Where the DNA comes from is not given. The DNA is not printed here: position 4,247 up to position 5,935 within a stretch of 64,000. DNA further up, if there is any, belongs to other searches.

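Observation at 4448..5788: KilA-N DNA-binding domain fused to a serine alpha/beta-hydrolase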

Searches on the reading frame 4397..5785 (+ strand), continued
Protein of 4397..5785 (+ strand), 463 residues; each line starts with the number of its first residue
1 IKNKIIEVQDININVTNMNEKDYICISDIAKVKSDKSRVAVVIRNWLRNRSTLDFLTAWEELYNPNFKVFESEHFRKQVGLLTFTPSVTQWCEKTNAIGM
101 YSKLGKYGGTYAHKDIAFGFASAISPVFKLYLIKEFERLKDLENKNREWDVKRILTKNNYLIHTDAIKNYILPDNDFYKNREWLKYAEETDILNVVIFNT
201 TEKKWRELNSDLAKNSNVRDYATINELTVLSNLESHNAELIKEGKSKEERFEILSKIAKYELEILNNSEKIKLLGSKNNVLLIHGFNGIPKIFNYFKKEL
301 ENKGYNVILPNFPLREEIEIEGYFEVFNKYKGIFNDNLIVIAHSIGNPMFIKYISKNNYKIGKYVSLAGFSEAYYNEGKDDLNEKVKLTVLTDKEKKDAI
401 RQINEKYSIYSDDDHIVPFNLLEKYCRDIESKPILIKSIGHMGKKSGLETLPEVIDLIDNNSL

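Call 55: get_annotated_region(hit=H6, flank=4000)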
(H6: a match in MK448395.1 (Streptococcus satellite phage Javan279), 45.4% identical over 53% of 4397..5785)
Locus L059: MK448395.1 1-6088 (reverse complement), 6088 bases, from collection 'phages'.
description: Streptococcus satellite phage Javan279, complete genome.
organism: Streptococcus satellite phage Javan279 (NCBI taxid 2558602)
taxonomy: Viruses
host: Streptococcus intermedius F0413; source: -; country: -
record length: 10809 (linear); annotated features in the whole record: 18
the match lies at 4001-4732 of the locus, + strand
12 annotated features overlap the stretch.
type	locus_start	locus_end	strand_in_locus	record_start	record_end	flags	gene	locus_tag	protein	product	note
CDS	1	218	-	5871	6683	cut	-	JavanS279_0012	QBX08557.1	hypothetical protein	FIG01119637: hypothetical protein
CDS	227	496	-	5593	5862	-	-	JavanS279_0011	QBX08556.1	hypothetical protein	FIG01114073: hypothetical protein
CDS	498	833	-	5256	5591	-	-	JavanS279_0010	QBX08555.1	hypothetical protein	-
CDS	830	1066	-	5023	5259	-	-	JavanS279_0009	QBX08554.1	hypothetical protein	-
CDS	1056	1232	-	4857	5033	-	-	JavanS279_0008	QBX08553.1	hypothetical protein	-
CDS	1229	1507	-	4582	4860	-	-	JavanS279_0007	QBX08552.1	hypothetical protein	-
CDS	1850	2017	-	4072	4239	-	-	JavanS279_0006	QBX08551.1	hypothetical protein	-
CDS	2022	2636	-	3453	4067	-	-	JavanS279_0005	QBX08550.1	hypothetical protein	prophage ps3 protein 13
CDS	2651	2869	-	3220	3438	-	-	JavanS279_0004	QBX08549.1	transcriptional regulator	-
CDS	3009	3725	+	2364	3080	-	-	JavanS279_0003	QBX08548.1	transcriptional repressor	-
CDS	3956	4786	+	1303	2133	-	-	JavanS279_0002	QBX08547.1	hypothetical protein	FIG00669172: hypothetical protein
CDS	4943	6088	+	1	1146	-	-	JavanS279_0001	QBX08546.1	integrase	integrase: site-specific recombinase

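Call 59: search_protein_families(library=padloc, proteins=[window:4397-5785:+], max_evalue=1)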
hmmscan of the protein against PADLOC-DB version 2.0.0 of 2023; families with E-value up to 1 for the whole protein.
window:4397-5785:+ (463 aa): 1 family
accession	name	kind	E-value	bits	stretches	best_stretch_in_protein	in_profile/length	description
PDLC04962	PDC-S22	-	1.7e-107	356.7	1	2-276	3-275/281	-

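Call 60: find_related_loci(query=window:4397-5785:+, collection=viral_contigs, flank=8000)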
Query window:4397-5785:+ (463 aa) in viral_contigs; peptide patterns used: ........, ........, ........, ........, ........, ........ (x = any residue, [..] = any of these).
28 stretches matched a pattern; 2 encode a relative of the query (tblastn E <= 1e-3); 2 distinct loci.
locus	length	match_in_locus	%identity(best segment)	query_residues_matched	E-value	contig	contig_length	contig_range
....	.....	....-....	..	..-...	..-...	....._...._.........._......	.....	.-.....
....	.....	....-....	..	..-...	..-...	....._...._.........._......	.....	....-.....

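Call 77: search_protein_families(library=pfam, proteins=[L016:6577-6903:+, L013:7856-8182:+], max_evalue=0.01)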
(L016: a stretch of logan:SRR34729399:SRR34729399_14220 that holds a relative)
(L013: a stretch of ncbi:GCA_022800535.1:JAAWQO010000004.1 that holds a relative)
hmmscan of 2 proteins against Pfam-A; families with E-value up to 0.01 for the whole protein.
L016:6577-6903:+ (109 aa): 0 families

L013:7856-8182:+ (109 aa): 1 family
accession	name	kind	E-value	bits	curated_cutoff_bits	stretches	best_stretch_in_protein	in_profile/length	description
PF21757.2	DUF6870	-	2.2e-17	63.2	24.4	1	34-103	2-70/71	Family of unknown function (DUF6870)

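Call 81: predict_structure(alignment_id=A4)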
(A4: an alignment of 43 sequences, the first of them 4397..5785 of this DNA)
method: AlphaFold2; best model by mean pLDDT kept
length: 463 residues; sequences in the alignment: 43
mean_pLDDT: 64.6   pTM: 0.47
mean pLDDT of the five models: 64.6, 64.4, 64.3, 63.2, 57.0
residues with pLDDT >= 90: 68; 70-90: 147; 50-70: 91; < 50: 157
segments of 3 or more residues with pLDDT < 50: 23-64, 69-92, 97-132, 146-172, 371-382, 443-446, 461-463
pLDDT, mean of each block of 10 residues (from residue 1): 61 57 46 34 33 43 46 40 37 47 35 44 44 49 47 34 35 62 83 87 82 73 68 86 93 89 68 66 77 84 88 66 87 90 86 95 82 42 61 92 91 64 79 76 52 76 37
secondary structure, 60 per line:
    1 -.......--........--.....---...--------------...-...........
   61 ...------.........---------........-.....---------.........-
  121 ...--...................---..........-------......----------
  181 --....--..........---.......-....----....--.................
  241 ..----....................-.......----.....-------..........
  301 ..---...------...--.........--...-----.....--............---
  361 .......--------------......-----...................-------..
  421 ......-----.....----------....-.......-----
elements in order: E2-8 E11-18 E21-25 H50-63 H70-78 H88-95 E97-101 H111-119 H126-144 H148-157 H165-170 H183-186 H189-198 H202-208 H210-213 H218-221 H224-242 H247-266 H268-274 E279-283 H291-302 E306-308 H320-328 E339-343 H346-357 E361-367 H382-387 H393-402 E403-411 H419-426 E432-436 H447-450 H452-458

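Call 83: fold_search(model_id=the predicted structure, library=pdb)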
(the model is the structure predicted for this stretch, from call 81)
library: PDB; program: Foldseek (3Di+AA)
matches with E <= 10: 1712; with E <= 0.001: 101
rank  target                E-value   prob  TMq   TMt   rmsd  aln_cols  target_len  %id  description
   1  1uxo                  5.3e-09  1.00  0.35  0.82   2.9       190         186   22  The crystal structure of the ydeN gene product from B. subtilis (released 2004-05-27)
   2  9fcr_B                1.3e-06  1.00  0.33  0.76   3.3       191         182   16  Crystal structure of RBBP9 with spacegroup p212121 (released 2024-09-11)
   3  2qs9_B                2.6e-06  1.00  0.32  0.73   3.6       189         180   17  Crystal structure of the human retinoblastoma-binding protein 9 (RBBP-9). NESG target HR2978 (released 2007-08-14)
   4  7oex_A                2.7e-06  1.00  0.34  0.73   3.9       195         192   17  Crystal structure of RBBP9 in complex with phenylalanine (released 2021-12-22)
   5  2qs9_A                5.4e-06  1.00  0.33  0.73   3.6       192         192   17  Crystal structure of the human retinoblastoma-binding protein 9 (RBBP-9). NESG target HR2978 (released 2007-08-14)
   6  7oex_B                5.4e-06  1.00  0.32  0.73   3.7       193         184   18  Crystal structure of RBBP9 in complex with phenylalanine (released 2021-12-22)
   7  9fcr_A                8.4e-06  1.00  0.31  0.70   3.9       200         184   17  Crystal structure of RBBP9 with spacegroup p212121 (released 2024-09-11)
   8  5a62                  8.8e-06  1.00  0.31  0.49   6.7       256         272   13  Hydrolytic potential of the ammonia-oxidizing Thaumarchaeon Nitrososphaera gargenis - crystal structure and activity pro (released 2016-07-06)
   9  5xks_A                9.4e-06  1.00  0.30  0.51   7.3       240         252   14  Crystal structure of monoacylglycerol lipase from thermophilic Geobacillus sp. 12AMOR (released 2018-05-09)
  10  7x2p_B                2.0e-05  1.00  0.28  0.53   5.3       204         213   16  Legionella pneumophila effector RavL (released 2023-03-01)
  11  4kea_C                2.2e-05  1.00  0.30  0.53   6.7       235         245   14  Crystal structure of D196N mutant of Monoglyceride lipase from Bacillus sp. H257 in space group P212121 (released 2013-09-18)
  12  4fbl_B                2.4e-05  1.00  0.31  0.53   5.2       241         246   14  LipS and LipT, two metagenome-derived lipolytic enzymes increase the diversity of known lipase and esterase families (released 2012-10-10)
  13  7x2p_A                2.4e-05  1.00  0.29  0.56   5.2       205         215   16  Legionella pneumophila effector RavL (released 2023-03-01)
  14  4fbl_A                3.4e-05  1.00  0.31  0.53   5.3       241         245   14  LipS and LipT, two metagenome-derived lipolytic enzymes increase the diversity of known lipase and esterase families (released 2012-10-10)
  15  3qvm_B                3.8e-05  1.00  0.31  0.49   8.2       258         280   15  The structure of olei00960, a hydrolase from Oleispira antarctica (released 2011-04-13)
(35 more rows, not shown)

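Call 86: fold_search(model_id=the predicted structure, library=viral)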
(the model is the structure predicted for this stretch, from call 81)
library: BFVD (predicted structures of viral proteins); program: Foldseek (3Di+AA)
matches with E <= 10: 735; with E <= 0.001: 17
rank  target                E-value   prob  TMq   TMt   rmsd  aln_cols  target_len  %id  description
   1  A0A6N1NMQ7            1.2e-05  1.00  0.29  0.46   5.1       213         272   15  Alpha/beta hydrolase family protein [Tupanvirus soda lake]
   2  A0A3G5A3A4            1.5e-05  1.00  0.33  0.40  21.6       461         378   15  GPI inositol-deacylase PGAP1-like alpha/beta domain-containing protein [Harvfovirus sp.]
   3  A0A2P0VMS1            2.6e-05  1.00  0.30  0.34  20.0       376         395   13  Alpha/beta hydrolase family protein [Tetraselmis virus 1]
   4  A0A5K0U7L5            4.6e-05  1.00  0.30  0.31   6.7       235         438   16  Uncharacterized protein [Yasminevirus sp. GU-2018]
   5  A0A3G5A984            5.2e-05  1.00  0.30  0.46   4.4       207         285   17  Putative alpha/beta hydrolase [Hyperionvirus sp.]
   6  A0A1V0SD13            6.5e-05  1.00  0.29  0.45   6.1       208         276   14  Alpha/beta hydrolase family protein [Indivirus ILV1]
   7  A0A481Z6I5            8.5e-05  1.00  0.29  0.40   6.4       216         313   19  Fermentation-respiration switch protein [Pithovirus LCPAC302]
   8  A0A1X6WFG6            8.5e-05  1.00  0.27  0.46   9.3       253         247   17  (no name in the UniProt tables at hand)
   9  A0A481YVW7            1.1e-04  1.00  0.27  0.57   6.1       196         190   14  Alpha/beta hydrolase fold protein [Marseillevirus LCMAC201]
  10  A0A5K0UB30            1.3e-04  1.00  0.30  0.38   5.0       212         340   12  Hydrolase family protein [Yasminevirus sp. GU-2018]
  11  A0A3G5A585            2.5e-04  1.00  0.30  0.52  17.7       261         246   20  Esterase/lipase [Homavirus sp.]
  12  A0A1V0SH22            3.3e-04  1.00  0.28  0.29  22.9       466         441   14  Alpha/beta hydrolase fold [Hokovirus HKV1]
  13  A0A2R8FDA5            3.6e-04  1.00  0.30  0.42   6.2       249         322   16  Alpha/beta hydrolase [Brazilian cedratvirus IHUMI]
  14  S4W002                8.4e-04  1.00  0.29  0.43   5.8       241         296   11  Esterase FrsA incomplete domain containing protein [Pandoravirus salinus]
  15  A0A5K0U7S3            9.4e-04  1.00  0.30  0.41   5.3       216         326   14  Alpha/beta hydrolase family protein [Yasminevirus sp. GU-2018]
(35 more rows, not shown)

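Call 89: search_protein_families(library=padloc, proteins=[L016:6577-6903:+, L013:7856-8182:+, L013:8201-9157:+], max_evalue=0.01)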
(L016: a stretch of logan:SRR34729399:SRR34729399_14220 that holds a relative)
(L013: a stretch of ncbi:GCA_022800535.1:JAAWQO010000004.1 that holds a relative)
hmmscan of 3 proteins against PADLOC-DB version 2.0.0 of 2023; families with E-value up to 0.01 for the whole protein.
L016:6577-6903:+ (109 aa): 0 families

L013:7856-8182:+ (109 aa): 0 families

L013:8201-9157:+ (319 aa): 0 families

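Call 91: get_annotated_region(hit=H19, flank=3500)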
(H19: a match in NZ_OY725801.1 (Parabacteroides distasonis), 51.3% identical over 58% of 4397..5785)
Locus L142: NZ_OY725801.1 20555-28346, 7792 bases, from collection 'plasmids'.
description: Parabacteroides distasonis strain Parabacteroides distasonis TSDC17.2-1.1 plasmid 56, complete sequence
organism: Parabacteroides distasonis (NCBI taxid 823)
taxonomy: Bacteria; Bacteroidota; Bacteroidia; Bacteroidales; Tannerellaceae; Parabacteroides; Parabacteroides distasonis
host: -; source: -; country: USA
typing (MOB-suite, as given by PLSDB): non-mobilizable
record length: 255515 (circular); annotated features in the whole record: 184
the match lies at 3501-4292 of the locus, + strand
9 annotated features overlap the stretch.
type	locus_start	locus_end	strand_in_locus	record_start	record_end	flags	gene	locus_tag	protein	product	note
CDS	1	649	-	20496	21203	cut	-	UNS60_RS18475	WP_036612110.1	DNA alkylation repair protein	-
CDS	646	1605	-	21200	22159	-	-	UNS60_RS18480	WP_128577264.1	2-hydroxyacid dehydrogenase family protein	-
CDS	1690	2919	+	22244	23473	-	-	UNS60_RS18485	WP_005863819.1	nucleoside recognition domain-containing protein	-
CDS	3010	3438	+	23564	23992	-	ybeY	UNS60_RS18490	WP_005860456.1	rRNA maturation RNase YbeY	GO:0042254 - ribosome biogenesis [Evidence IEA]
CDS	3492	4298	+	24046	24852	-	-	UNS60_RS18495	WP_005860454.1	KilA-N domain-containing protein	-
CDS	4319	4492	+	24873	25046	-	-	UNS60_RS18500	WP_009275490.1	hypothetical protein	-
CDS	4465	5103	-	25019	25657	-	-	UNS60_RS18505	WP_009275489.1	porin family protein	-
CDS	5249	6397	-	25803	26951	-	-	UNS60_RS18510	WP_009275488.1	metallophosphoesterase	-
CDS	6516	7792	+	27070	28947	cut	mnmG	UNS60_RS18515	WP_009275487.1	tRNA uridine-5-carboxymethylaminomethyl(34) synthesis enzyme MnmG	GO:0008033 - tRNA processing [Evidence IEA]; GO:0002098 - tRNA wobble uridine modification [Evidence IEA]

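Call 92: get_annotated_region(hit=H22, flank=3500)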
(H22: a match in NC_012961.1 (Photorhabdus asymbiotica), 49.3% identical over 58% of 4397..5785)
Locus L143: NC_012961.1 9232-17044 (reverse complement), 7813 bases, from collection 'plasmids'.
description: Photorhabdus asymbiotica plasmid pPAU1, complete sequence
organism: Photorhabdus asymbiotica (NCBI taxid 291112)
taxonomy: Bacteria; Pseudomonadota; Gammaproteobacteria; Enterobacterales; Morganellaceae; Photorhabdus; Photorhabdus asymbiotica
host: -; source: -; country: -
typing (MOB-suite, as given by PLSDB): non-mobilizable; replicon rep_cluster_830
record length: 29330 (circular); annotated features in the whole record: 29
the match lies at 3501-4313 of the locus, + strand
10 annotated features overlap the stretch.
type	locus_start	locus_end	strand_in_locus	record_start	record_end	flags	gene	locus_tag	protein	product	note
CDS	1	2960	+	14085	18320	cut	-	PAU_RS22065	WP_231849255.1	phage tail protein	-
CDS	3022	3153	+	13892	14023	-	-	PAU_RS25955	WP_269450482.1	hypothetical protein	-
CDS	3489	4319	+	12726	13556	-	-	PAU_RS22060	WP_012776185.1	KilA-N domain-containing protein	-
CDS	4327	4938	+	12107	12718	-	-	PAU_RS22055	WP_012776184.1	recombinase family protein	GO:0006310 - DNA recombination [Evidence IEA]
CDS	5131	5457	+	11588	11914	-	-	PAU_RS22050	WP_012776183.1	hypothetical protein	-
CDS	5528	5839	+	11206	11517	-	-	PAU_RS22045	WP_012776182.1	hypothetical protein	-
CDS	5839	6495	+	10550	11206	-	-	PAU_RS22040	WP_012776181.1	hypothetical protein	-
CDS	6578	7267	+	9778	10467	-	-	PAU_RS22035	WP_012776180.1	membrane protein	-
CDS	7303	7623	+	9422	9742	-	-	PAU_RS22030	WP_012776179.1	hypothetical protein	-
CDS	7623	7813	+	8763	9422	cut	-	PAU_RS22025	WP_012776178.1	hypothetical protein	-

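Call 93: get_annotated_region(hit=H38, flank=3500)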
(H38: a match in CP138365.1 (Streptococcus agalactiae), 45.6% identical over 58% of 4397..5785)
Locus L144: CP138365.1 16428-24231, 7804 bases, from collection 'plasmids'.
description: Streptococcus agalactiae strain R31-snf2-MTast1 plasmid pR31-snf2-M, complete sequence
organism: Streptococcus agalactiae (NCBI taxid 1311)
taxonomy: Bacteria; Bacillota; Bacilli; Lactobacillales; Streptococcaceae; Streptococcus; Streptococcus agalactiae
host: -; source: Homo sapiens,cell culture,urine; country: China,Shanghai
typing (MOB-suite, as given by PLSDB): conjugative; relaxase MOBT; mating-pair formation MPF_T
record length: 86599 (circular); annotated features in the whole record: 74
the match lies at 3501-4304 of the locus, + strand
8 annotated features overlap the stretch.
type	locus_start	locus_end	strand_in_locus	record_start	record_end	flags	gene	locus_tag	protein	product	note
CDS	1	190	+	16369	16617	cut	-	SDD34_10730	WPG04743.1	DUF3173 family protein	-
CDS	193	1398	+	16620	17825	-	-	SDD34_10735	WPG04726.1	tyrosine-type recombinase/integrase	-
CDS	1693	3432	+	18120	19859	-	-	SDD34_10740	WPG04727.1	hypothetical protein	-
CDS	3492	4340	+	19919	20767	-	-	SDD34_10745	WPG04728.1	KilA-N domain-containing protein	-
CDS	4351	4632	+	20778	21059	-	-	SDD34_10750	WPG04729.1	CD1845 family protein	-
CDS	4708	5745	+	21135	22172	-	-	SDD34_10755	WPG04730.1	DUF6017 domain-containing protein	-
CDS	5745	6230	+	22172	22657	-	-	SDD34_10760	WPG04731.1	PcfB family protein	-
CDS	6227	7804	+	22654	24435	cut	-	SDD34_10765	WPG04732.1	type IV secretory system conjugative DNA transfer family protein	-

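Call 98: search_protein_families(library=pfam, proteins=[window:4397-5785:+], max_evalue=0.1)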
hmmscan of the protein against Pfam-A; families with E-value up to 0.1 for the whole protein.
window:4397-5785:+ (463 aa): 4 families
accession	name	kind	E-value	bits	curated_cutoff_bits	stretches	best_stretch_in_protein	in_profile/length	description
PF04383.19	KilA-N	-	3.8e-18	65.7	23.8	1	10-140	5-105/107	KilA-N domain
PF06821.19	Ser_hydrolase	-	5.2e-08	33.4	22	1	335-459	54-171/172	Serine hydrolase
PF00561.26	Abhydrolase_1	-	2.7e-05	24.4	25.8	1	279-313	2-36/245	alpha/beta hydrolase fold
PF12695.13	Abhydrolase_5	-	0.00075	19.8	27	1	290-399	12-112/164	Alpha/beta hydrolase family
